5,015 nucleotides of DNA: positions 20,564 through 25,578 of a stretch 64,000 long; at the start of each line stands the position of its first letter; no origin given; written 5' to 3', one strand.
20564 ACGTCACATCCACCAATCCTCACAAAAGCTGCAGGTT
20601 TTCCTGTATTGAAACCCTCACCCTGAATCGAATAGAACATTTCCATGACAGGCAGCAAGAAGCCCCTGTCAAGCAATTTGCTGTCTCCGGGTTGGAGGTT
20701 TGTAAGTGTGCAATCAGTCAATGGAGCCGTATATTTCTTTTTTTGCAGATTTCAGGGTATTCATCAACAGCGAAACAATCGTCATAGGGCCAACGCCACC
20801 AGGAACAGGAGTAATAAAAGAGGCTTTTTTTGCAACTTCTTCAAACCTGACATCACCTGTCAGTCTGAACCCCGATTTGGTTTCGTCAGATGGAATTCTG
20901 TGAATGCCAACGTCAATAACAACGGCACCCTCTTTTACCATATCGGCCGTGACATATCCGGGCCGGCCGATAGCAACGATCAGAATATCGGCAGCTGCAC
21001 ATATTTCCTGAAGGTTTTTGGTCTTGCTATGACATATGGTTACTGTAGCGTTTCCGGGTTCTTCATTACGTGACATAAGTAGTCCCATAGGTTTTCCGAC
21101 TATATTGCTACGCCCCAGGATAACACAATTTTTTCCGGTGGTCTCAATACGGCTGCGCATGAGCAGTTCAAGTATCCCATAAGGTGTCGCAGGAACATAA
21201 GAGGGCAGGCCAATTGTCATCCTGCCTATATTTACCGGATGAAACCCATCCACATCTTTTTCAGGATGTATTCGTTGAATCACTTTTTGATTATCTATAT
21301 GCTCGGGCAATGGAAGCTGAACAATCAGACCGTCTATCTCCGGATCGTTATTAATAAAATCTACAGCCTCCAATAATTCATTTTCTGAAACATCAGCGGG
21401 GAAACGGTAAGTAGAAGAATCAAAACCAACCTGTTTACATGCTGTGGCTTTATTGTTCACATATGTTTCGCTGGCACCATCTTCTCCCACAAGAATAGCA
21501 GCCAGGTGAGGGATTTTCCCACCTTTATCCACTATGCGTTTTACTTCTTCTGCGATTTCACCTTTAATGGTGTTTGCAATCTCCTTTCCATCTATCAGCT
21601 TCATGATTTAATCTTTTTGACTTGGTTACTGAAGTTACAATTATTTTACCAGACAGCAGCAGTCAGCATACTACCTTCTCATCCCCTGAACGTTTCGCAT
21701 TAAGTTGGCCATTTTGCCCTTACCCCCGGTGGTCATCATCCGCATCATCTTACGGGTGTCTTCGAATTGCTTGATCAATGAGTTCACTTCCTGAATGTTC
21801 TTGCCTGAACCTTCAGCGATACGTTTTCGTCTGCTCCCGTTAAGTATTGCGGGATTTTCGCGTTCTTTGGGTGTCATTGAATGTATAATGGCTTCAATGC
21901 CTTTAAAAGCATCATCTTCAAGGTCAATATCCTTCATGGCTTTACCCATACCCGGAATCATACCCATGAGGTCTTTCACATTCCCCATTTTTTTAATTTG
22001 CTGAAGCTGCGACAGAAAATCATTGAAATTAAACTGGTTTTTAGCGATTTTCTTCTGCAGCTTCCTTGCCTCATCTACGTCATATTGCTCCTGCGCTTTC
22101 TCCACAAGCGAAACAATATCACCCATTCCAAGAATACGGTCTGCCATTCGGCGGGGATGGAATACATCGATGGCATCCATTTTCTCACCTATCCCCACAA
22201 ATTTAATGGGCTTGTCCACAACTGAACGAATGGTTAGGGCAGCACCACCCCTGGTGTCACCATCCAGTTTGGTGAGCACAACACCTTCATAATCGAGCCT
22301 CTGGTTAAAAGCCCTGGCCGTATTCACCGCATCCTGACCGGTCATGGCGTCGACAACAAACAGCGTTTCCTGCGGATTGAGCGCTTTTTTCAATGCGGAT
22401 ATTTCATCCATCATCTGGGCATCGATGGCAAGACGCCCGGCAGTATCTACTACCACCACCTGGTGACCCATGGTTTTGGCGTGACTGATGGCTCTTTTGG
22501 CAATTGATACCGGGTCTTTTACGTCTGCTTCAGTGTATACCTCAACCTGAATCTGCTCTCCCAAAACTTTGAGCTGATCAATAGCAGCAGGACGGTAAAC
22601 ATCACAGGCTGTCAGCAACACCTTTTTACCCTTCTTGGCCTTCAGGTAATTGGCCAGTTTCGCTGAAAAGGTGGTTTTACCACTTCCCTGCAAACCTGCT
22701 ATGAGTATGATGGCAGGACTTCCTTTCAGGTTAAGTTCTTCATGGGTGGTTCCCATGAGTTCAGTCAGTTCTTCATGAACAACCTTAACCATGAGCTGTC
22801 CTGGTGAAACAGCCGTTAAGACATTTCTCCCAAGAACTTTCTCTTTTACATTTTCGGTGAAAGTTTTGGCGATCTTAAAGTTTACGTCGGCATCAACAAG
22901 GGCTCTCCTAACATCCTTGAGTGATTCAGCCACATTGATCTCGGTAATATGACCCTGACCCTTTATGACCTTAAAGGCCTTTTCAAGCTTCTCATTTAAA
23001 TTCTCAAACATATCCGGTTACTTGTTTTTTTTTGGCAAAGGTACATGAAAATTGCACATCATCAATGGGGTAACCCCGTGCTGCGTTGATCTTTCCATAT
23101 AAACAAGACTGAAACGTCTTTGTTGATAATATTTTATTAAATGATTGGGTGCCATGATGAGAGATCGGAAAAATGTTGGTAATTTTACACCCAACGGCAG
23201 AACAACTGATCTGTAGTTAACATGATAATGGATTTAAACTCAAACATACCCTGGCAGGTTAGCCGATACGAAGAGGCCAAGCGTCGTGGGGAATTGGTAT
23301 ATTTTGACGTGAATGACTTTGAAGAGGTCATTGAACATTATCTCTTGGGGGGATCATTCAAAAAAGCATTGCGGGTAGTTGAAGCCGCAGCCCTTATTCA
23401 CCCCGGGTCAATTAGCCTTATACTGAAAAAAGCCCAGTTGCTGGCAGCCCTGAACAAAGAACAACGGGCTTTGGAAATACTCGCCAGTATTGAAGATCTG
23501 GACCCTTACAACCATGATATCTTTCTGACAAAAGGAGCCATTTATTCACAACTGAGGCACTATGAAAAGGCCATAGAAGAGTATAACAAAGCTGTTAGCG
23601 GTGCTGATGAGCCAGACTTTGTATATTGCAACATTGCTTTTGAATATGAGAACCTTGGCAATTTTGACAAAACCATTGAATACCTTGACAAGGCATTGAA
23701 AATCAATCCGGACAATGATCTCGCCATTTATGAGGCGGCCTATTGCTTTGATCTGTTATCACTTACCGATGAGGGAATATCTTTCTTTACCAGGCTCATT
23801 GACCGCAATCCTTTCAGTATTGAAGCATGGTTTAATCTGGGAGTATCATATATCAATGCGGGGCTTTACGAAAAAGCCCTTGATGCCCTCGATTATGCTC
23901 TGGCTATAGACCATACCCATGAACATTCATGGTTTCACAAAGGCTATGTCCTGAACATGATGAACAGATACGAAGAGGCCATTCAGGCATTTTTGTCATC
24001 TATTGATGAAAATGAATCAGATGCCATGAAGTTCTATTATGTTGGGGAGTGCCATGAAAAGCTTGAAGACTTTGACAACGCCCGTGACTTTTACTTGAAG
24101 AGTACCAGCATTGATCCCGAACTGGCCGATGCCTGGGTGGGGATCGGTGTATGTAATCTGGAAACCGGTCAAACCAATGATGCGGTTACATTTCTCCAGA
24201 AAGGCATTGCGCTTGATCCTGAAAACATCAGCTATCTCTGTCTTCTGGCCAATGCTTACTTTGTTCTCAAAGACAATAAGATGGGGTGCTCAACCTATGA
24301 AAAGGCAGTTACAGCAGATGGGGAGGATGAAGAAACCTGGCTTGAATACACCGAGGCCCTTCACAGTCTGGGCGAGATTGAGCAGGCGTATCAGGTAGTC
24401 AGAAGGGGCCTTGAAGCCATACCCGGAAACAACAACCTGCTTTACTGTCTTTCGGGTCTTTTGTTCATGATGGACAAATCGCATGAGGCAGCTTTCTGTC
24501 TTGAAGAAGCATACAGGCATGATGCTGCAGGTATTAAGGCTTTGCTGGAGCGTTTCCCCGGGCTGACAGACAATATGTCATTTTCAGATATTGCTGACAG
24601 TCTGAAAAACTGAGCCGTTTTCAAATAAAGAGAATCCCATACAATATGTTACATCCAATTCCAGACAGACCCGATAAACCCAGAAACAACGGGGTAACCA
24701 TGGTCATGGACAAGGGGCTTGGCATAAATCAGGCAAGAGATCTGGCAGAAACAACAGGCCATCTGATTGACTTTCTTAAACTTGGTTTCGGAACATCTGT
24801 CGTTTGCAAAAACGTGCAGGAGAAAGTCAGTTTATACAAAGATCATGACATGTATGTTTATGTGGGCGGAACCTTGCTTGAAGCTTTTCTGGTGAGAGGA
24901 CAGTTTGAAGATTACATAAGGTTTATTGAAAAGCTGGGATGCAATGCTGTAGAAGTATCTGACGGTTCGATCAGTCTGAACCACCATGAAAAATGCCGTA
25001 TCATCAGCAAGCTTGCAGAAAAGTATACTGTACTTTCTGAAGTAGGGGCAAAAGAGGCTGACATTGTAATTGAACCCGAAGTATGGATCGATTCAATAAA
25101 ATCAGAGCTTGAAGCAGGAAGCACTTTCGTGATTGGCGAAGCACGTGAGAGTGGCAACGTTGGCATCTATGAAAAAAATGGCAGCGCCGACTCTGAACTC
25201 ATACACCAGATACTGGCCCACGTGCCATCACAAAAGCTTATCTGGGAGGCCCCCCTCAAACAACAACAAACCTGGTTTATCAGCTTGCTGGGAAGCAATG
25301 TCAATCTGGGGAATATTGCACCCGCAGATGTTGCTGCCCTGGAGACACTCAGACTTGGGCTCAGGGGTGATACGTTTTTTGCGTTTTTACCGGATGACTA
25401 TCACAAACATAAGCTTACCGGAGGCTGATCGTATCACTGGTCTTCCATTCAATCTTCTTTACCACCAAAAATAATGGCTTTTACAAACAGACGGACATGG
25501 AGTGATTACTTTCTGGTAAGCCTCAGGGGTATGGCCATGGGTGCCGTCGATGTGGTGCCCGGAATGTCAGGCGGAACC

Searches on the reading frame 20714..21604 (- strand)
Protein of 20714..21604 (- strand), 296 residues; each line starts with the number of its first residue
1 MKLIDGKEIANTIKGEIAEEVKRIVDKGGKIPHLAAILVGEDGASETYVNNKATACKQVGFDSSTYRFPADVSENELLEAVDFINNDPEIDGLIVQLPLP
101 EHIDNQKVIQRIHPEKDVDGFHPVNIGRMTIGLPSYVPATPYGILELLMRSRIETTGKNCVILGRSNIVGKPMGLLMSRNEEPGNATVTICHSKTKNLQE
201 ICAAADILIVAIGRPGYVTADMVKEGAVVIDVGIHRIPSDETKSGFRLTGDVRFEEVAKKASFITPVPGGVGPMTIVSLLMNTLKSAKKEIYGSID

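Call 31: search_protein_families(library=pfam, proteins=[window:20714-21604:-], max_evalue=0.00001)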
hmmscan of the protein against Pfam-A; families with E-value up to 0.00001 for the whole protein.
window:20714-21604:- (296 aa): 2 families
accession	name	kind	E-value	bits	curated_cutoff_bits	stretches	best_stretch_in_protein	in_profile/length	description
PF02882.25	THF_DHG_CYH_C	-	2.7e-66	222.3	27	1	122-289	1-158/160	Tetrahydrofolate dehydrogenase/cyclohydrolase, NAD(P)-binding domain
PF00763.28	THF_DHG_CYH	-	1.3e-42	145.2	32.8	1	4-119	1-115/115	Tetrahydrofolate dehydrogenase/cyclohydrolase, catalytic domain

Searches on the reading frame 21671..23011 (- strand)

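Call 31: search_protein_families(library=pfam, proteins=[window:21671-23011:-], max_evalue=0.00001)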
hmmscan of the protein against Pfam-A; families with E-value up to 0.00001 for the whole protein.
window:21671-23011:- (446 aa): 5 families
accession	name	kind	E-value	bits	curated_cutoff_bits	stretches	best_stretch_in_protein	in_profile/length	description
PF00448.28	SRP54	-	2e-73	246.6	22.7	1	99-295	1-196/196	SRP54-type protein, GTPase domain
PF02978.25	SRP_SPB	-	3.9e-36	123.7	27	1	326-423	1-91/91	Signal peptide binding domain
PF02881.24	SRP54_N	-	3.3e-18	66.1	22.4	1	5-82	1-75/75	SRP54-type protein, helical bundle domain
PF01656.29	CbiA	-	2.9e-08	34.1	25.4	1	104-254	4-88/125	CobQ/CobB/MinD/ParA nucleotide binding domain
PF13401.12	AAA_22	-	1.2e-06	29.3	27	1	99-210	5-110/130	AAA domain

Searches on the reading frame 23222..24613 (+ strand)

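Call 31: search_protein_families(library=pfam, proteins=[window:23222-24613:+], max_evalue=0.00001)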
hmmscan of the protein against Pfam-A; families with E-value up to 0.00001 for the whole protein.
window:23222-24613:+ (463 aa): 17 families
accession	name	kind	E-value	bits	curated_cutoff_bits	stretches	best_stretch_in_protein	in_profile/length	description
PF00515.34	TPR_1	-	3e-42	141.2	27.8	2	134-165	3-34/34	Tetratricopeptide repeat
PF07719.23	TPR_2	-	6.6e-39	129.3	27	1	201-232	2-33/34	Tetratricopeptide repeat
PF13181.12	TPR_8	-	2.8e-38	127.2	25.7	1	134-165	3-34/34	Tetratricopeptide repeat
PF13431.12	TPR_17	-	1.8e-32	109.3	24.4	0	188-220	1-33/34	Tetratricopeptide repeat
PF13428.12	TPR_14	-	1.9e-30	102.6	23.5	0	140-174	9-43/44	Tetratricopeptide repeat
PF14559.12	TPR_19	-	3.2e-29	101.5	25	0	282-343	5-66/68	Tetratricopeptide repeat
PF13432.12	TPR_16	-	1.9e-22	79.8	32.7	0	189-230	20-61/65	Tetratricopeptide repeat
PF12895.13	ANAPC3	-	8.3e-22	77.7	27.2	0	146-224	3-80/82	Anaphase-promoting complex, cyclosome, subunit 3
PF13174.12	TPR_6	-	2.6e-21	75.2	26.3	0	201-224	1-24/33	Tetratricopeptide repeat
PF13371.12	TPR_9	-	2.3e-19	69.6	35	0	45-99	10-64/73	Tetratricopeptide repeat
PF23914.1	TPR_CcmH_CycH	-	3.1e-18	66.6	42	0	262-361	44-146/158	Cytochrome c-type biogenesis protein H TPR domain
PF13414.12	TPR_11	-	5.4e-18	64.8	26.8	0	314-347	6-39/42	TPR repeat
PF13424.12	TPR_12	-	1.2e-17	64.3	30.1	0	272-332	7-75/77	Tetratricopeptide repeat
PF13176.12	TPR_7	-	2.5e-11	43.2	27.9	0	202-230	1-29/36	Tetratricopeptide repeat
PF01239.28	PPTA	-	4.2e-11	42.3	29.5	0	216-247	1-32/32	Protein prenyltransferase alpha subunit repeat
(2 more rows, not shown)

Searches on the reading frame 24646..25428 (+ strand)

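Call 31: search_protein_families(library=pfam, proteins=[window:24646-25428:+], max_evalue=0.00001)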
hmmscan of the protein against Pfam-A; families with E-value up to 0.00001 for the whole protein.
window:24646-25428:+ (260 aa): 1 family
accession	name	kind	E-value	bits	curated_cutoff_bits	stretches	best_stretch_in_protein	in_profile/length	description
PF02679.21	ComA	-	2.2e-90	302.8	25.2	1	7-242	2-243/243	(2R)-phospho-3-sulfolactate synthase (ComA)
